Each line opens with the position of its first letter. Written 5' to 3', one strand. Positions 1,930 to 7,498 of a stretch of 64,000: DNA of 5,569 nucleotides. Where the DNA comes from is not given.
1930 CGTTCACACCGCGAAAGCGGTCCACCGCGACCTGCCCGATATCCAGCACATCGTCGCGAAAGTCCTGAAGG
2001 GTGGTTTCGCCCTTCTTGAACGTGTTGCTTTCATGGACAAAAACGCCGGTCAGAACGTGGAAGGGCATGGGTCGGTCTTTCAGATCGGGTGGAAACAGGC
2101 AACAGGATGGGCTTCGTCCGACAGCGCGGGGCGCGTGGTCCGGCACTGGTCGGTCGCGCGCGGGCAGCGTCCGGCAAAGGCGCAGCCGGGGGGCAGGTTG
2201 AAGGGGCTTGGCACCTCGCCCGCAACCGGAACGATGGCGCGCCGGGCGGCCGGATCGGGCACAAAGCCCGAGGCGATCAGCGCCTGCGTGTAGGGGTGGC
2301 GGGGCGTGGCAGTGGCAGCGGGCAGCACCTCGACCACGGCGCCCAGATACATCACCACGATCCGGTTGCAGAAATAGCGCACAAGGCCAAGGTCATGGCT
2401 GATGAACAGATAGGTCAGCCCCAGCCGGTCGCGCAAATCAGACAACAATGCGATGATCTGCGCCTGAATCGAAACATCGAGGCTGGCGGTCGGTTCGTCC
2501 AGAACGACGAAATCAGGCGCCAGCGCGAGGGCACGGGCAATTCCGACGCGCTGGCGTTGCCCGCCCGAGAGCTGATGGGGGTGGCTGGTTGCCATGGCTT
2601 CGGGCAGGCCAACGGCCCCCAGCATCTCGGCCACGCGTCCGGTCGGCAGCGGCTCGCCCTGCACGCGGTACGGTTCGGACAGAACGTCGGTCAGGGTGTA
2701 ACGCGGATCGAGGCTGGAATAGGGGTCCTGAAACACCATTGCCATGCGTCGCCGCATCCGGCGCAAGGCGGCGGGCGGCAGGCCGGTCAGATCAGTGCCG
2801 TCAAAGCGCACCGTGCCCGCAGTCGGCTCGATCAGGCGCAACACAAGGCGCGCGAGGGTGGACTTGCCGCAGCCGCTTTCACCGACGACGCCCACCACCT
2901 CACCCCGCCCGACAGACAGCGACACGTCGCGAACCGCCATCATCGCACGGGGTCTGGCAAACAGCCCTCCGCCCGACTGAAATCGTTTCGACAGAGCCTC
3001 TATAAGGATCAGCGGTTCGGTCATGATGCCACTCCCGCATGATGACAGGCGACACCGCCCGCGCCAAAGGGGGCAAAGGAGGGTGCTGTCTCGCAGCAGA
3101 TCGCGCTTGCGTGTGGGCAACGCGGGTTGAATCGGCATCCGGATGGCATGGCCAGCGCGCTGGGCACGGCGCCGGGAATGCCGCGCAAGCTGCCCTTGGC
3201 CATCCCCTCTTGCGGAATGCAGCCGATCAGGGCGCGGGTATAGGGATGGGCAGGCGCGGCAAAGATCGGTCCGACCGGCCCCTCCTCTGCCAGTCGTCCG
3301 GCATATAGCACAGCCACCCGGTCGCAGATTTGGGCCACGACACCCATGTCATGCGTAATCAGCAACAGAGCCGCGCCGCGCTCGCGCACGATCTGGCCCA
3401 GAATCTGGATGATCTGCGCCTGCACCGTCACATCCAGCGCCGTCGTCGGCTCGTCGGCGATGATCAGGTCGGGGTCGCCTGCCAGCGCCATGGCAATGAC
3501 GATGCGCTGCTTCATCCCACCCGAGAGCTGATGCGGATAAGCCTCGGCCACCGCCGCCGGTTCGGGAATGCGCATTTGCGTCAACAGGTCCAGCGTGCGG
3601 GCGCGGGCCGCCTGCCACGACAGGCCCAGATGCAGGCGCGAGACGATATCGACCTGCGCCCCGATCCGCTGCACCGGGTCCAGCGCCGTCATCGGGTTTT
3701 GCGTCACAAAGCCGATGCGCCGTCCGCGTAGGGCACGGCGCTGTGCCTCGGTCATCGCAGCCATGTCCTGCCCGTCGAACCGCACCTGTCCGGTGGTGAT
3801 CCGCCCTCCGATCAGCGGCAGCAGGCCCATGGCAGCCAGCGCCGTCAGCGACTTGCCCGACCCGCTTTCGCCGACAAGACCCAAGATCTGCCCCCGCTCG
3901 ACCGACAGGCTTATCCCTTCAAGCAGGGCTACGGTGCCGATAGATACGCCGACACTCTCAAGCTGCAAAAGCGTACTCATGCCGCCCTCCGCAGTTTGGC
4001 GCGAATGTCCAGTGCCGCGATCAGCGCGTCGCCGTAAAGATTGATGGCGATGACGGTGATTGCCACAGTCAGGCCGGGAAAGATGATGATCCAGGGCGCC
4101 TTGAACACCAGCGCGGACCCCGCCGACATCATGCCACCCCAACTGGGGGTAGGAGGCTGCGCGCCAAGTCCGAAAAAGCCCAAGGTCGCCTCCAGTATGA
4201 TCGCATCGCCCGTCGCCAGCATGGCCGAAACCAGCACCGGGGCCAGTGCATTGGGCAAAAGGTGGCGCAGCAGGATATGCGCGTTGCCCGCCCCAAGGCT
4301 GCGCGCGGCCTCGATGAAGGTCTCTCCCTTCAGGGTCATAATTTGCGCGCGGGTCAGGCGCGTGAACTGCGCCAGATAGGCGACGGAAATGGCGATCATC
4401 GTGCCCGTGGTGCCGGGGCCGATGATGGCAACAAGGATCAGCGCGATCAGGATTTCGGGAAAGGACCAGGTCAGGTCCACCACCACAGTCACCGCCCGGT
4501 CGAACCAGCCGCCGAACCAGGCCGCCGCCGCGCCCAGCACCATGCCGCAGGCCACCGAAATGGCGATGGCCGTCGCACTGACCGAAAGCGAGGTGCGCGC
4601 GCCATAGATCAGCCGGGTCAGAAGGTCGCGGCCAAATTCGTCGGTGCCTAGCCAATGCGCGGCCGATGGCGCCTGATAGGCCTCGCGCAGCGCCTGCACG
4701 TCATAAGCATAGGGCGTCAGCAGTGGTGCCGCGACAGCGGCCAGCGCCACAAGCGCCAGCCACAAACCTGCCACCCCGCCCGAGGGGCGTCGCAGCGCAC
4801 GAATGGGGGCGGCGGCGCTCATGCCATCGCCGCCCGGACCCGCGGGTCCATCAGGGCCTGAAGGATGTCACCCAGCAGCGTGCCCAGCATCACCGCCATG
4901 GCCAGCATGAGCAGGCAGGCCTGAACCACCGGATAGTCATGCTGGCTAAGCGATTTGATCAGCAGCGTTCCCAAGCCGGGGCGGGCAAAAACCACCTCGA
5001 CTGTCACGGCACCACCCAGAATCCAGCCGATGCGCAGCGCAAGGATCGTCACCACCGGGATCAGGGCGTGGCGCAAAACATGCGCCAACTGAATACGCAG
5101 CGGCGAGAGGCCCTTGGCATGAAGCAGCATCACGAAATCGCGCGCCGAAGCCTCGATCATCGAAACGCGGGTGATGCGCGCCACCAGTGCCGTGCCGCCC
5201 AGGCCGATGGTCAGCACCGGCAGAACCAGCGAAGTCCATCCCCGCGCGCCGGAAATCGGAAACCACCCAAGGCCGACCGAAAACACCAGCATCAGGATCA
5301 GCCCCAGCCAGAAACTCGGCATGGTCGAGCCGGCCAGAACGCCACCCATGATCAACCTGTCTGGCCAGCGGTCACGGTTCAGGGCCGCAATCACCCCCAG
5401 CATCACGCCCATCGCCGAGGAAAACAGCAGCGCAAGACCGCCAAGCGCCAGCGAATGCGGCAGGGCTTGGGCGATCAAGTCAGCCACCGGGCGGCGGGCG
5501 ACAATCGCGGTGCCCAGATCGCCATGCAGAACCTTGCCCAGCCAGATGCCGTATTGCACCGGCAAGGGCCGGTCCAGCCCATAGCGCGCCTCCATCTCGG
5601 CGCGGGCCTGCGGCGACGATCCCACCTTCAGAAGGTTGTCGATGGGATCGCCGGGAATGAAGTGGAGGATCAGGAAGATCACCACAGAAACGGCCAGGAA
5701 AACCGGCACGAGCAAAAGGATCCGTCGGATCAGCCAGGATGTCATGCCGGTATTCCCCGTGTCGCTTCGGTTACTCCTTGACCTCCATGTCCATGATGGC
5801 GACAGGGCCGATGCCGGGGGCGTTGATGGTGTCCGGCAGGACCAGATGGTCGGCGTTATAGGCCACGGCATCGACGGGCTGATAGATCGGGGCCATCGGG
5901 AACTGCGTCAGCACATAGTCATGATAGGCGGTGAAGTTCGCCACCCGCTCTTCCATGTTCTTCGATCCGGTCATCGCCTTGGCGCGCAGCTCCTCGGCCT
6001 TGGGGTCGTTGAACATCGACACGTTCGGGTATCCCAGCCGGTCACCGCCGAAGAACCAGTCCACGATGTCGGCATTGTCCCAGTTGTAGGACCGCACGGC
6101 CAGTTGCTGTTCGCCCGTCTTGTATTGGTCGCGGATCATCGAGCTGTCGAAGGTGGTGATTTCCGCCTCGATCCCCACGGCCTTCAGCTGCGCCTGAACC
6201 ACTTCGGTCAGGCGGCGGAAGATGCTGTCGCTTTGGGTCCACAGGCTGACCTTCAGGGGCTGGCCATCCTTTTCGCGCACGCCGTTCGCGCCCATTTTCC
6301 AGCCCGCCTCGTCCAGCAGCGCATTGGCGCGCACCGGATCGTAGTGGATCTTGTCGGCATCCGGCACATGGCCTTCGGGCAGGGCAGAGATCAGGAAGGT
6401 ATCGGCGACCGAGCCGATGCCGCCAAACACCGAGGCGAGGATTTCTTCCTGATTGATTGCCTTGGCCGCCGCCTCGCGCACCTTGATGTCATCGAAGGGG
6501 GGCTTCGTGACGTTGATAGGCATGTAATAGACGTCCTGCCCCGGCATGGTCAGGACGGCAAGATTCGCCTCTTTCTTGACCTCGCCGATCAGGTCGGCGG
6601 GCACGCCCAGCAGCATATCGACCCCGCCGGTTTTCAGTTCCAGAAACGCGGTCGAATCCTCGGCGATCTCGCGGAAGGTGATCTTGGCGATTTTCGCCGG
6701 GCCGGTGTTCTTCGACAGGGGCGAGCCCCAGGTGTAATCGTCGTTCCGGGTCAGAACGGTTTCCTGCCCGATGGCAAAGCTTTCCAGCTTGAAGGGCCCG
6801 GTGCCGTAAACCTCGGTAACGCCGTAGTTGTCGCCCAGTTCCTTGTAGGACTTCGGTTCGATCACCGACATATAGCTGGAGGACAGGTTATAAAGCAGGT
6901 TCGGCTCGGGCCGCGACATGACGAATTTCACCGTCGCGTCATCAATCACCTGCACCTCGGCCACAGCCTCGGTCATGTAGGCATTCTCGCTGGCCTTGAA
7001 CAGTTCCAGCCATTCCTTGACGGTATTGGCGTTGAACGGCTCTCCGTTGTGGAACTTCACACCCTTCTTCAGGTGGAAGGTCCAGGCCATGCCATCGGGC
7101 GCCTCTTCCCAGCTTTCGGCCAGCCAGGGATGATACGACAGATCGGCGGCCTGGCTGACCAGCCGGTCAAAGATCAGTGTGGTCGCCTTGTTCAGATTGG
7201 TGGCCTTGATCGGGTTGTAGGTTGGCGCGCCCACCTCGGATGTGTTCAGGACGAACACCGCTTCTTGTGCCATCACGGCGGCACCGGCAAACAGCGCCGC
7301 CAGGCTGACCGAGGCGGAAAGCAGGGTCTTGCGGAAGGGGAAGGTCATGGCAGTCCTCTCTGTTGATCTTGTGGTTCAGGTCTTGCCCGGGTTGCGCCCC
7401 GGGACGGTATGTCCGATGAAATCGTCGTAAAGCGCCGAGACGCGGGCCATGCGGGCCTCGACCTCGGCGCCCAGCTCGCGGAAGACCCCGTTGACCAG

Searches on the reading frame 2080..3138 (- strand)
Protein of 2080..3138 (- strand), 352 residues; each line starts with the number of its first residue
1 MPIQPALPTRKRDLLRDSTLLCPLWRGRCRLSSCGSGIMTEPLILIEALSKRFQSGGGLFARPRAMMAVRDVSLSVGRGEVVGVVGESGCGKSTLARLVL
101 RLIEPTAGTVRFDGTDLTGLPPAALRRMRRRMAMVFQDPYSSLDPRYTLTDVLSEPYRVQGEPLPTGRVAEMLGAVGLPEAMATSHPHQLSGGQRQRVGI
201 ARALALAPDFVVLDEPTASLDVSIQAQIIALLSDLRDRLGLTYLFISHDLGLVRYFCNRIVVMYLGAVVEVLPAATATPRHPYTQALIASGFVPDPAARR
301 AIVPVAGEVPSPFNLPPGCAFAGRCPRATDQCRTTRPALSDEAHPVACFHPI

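Call 7: search_protein_families(library=pfam, proteins=[window:2080-3138:-])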
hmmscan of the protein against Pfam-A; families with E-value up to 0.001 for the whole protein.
window:2080-3138:- (352 aa): 4 families
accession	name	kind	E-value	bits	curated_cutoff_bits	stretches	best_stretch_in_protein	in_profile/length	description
PF00005.33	ABC_tran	-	2.4e-34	119.3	25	1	70-218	2-137/137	ABC transporter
PF08352.17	oligo_HPY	-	2.9e-15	56.8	27.1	1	278-332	12-65/65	Oligopeptide/dipeptide transporter, C-terminal region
PF13304.12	AAA_21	-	1e-05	26.2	27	0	188-253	236-303/304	AAA domain, putative AbiEii toxin, Type IV TA system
PF13191.12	AAA_16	-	0.00012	23.1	32.6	1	77-128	22-64/167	AAA ATPase domain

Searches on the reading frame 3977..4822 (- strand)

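Call 7: search_protein_families(library=pfam, proteins=[window:3977-4822:-])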
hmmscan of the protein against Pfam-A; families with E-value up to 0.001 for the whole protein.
window:3977-4822:- (281 aa): 2 families
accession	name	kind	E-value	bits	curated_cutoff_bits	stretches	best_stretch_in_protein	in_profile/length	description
PF00528.27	BPD_transp_1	-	8.7e-29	101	26.4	1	93-274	1-181/184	Binding-protein-dependent transport system inner membrane component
PF12911.12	OppC_N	-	2.5e-06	27.7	23.9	1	8-52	8-53/53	N-terminal TM domain of oligopeptide transport permease C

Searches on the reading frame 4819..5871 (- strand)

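Call 7: search_protein_families(library=pfam, proteins=[window:4819-5871:-])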
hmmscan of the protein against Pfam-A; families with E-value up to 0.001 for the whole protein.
window:4819-5871:- (350 aa): 2 families
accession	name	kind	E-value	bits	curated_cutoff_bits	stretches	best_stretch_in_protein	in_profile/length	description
PF00528.27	BPD_transp_1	-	3e-40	138.3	26.4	1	155-346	1-183/184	Binding-protein-dependent transport system inner membrane component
PF19300.4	BPD_transp_1_N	-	4e-09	37.1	23.8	1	43-118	1-76/114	Binding-prot-dependent transport system membrane comp, N-term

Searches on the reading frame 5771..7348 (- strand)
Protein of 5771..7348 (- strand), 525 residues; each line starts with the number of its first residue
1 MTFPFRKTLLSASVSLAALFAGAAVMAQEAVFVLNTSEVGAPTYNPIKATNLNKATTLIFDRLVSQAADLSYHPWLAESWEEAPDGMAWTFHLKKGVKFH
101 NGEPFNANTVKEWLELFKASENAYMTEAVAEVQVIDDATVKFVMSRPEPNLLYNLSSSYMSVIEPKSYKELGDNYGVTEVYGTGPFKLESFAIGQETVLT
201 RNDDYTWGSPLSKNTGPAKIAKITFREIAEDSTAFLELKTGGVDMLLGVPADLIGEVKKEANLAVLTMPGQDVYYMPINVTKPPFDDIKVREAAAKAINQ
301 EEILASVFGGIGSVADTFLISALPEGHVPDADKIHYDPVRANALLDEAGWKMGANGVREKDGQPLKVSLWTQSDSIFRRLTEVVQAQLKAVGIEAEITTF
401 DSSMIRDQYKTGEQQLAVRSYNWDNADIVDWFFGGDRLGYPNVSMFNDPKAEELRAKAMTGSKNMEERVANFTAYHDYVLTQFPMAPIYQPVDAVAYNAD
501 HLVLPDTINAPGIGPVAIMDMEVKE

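Call 7: search_protein_families(library=pfam, proteins=[window:5771-7348:-])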
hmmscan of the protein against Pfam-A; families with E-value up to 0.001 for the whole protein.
window:5771-7348:- (525 aa): 1 family
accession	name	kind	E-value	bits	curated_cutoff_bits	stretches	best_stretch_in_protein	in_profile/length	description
PF00496.27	SBP_bac_5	-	4.9e-84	283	32.4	1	72-427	2-352/368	Bacterial extracellular solute-binding proteins, family 5 Middle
